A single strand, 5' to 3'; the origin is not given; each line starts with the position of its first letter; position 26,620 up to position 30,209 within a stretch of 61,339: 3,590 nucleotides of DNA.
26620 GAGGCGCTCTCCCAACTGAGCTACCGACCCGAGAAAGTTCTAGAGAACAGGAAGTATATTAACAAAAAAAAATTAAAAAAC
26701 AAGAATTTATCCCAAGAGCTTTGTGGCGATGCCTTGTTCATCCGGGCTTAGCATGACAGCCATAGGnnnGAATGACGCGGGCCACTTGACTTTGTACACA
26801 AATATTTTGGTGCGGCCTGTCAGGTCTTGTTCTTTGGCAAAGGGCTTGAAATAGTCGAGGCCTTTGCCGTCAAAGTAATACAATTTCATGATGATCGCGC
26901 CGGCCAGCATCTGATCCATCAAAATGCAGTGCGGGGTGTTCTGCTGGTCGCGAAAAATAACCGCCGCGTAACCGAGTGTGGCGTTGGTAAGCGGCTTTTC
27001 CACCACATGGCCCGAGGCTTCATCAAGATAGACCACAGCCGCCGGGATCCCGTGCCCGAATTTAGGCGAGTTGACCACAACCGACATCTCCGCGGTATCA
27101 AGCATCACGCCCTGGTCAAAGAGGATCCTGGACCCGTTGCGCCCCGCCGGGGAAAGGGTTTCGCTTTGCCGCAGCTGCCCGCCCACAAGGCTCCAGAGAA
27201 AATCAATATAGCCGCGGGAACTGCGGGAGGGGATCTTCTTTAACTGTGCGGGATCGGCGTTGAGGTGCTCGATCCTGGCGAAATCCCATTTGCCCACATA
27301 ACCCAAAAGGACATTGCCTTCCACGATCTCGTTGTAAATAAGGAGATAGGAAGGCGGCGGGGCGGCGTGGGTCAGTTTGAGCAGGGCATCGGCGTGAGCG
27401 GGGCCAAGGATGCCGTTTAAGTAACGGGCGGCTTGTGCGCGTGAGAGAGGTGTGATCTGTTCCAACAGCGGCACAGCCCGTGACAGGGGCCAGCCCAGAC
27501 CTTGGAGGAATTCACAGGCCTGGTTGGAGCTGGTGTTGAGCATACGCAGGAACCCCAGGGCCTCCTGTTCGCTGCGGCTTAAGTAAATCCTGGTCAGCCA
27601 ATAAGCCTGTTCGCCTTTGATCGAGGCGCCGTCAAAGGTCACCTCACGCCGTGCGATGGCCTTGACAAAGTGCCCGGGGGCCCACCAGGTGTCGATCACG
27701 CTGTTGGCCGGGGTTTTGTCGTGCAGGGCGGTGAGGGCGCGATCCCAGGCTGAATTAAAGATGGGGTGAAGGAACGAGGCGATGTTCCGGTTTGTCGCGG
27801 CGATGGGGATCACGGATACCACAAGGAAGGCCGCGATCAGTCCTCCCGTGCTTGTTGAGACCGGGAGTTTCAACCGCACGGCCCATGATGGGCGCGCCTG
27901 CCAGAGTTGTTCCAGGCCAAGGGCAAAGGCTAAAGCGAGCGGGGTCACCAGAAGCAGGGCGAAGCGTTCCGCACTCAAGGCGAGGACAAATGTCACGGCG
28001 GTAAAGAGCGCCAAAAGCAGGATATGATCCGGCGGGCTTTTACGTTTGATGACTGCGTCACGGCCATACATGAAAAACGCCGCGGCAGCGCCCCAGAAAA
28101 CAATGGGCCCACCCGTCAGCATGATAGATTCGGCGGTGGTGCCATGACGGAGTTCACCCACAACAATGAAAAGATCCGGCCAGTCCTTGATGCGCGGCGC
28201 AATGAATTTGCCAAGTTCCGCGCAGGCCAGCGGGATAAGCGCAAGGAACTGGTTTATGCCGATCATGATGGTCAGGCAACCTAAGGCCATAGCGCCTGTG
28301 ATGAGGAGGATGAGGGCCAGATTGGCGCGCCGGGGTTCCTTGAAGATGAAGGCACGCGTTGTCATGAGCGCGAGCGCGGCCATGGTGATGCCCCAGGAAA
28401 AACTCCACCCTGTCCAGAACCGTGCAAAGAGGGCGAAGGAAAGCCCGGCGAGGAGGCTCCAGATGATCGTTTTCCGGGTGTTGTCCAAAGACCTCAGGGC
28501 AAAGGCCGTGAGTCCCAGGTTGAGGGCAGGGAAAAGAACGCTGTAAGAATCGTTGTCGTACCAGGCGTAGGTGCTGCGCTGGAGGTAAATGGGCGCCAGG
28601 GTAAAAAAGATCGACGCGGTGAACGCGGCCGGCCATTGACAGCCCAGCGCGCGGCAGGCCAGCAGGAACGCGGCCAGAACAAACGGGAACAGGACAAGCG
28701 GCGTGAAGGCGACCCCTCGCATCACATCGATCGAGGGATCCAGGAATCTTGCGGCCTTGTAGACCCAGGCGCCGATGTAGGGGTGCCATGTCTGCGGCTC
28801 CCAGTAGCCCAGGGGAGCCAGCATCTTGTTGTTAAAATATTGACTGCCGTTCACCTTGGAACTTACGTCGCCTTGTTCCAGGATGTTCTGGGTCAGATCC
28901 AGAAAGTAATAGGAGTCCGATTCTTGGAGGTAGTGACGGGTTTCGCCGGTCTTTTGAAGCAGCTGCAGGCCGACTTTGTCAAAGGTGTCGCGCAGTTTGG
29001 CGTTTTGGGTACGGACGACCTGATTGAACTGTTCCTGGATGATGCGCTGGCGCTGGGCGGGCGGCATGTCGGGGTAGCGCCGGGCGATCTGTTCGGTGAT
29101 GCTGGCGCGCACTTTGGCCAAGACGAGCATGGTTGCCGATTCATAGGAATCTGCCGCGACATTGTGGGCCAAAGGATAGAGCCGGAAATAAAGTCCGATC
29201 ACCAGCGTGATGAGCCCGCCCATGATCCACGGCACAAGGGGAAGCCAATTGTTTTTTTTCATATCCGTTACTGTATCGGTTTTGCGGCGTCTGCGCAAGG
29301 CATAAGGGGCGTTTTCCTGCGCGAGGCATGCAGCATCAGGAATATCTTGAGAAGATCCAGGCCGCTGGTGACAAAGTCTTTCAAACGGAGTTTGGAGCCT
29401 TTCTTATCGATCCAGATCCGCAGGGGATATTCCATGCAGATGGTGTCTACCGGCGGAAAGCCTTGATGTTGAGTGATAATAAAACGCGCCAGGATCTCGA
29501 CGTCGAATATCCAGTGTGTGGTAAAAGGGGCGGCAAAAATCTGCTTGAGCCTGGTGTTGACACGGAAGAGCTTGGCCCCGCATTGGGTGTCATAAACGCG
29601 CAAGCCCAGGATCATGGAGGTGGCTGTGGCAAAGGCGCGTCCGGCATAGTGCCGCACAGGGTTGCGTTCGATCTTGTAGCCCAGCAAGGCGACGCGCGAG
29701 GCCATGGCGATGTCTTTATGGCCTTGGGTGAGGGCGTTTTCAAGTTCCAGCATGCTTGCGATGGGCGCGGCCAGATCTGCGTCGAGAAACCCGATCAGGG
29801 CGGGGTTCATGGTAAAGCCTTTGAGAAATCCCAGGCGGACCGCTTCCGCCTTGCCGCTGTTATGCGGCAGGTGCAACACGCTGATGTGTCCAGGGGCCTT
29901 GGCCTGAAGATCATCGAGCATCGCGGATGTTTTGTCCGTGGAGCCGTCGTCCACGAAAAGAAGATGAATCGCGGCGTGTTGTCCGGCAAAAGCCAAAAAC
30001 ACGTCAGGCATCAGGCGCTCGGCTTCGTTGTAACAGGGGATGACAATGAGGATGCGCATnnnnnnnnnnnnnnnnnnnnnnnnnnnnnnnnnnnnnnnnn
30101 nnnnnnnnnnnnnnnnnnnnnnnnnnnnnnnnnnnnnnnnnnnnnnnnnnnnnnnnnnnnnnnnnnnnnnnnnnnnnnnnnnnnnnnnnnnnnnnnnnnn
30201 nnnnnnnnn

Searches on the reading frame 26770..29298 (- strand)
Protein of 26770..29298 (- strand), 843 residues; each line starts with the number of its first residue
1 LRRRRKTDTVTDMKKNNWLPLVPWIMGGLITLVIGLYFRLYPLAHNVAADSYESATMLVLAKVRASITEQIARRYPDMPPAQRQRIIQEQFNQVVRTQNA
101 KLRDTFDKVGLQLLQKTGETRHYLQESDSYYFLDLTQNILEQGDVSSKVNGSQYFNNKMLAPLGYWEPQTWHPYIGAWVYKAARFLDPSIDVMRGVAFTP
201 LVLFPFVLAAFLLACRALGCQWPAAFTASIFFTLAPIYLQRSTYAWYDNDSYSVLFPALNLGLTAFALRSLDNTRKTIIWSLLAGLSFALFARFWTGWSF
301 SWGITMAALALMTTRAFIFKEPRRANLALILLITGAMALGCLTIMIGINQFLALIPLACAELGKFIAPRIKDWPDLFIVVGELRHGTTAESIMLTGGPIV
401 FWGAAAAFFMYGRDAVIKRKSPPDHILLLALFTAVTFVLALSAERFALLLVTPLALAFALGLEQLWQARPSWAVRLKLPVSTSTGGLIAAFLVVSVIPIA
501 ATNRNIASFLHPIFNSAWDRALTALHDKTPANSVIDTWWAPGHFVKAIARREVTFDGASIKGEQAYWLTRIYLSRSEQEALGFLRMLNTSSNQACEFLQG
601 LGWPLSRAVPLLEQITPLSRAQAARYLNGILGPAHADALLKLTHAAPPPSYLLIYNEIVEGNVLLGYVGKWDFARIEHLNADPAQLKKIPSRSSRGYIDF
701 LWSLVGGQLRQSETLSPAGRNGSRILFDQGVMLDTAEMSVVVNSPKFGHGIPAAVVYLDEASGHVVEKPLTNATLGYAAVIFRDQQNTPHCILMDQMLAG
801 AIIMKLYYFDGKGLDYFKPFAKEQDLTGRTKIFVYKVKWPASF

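Call 83: search_protein_families(library=pfam, proteins=[window:26770-29298:-], max_evalue=0.001)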
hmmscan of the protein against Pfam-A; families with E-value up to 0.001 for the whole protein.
window:26770-29298:- (843 aa): 1 family
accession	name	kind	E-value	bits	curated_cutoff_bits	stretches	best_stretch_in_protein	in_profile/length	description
PF02516.20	STT3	-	1.3e-16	61.5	24.5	1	119-346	24-241/405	Oligosaccharyl transferase STT3, N-terminal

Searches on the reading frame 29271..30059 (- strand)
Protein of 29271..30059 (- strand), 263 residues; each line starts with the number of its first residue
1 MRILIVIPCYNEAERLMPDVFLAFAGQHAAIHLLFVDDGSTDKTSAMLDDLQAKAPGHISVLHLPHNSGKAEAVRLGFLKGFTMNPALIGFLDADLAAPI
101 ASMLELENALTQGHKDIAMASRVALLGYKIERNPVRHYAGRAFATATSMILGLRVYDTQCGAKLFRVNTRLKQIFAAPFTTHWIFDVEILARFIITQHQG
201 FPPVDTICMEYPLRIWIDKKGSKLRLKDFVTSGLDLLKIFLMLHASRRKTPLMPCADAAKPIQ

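Call 83: search_protein_families(library=pfam, proteins=[window:29271-30059:-], max_evalue=0.001)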
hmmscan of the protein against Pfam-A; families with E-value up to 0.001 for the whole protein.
window:29271-30059:- (263 aa): 2 families
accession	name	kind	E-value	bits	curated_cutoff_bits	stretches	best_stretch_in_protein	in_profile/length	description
PF00535.33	Glycos_transf_2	-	3.5e-20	73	23.3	1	5-142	2-136/168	Glycosyl transferase family 2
PF13641.12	Glyco_tranf_2_3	-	9.1e-08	32.8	27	1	3-98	3-99/230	Glycosyltransferase like family 2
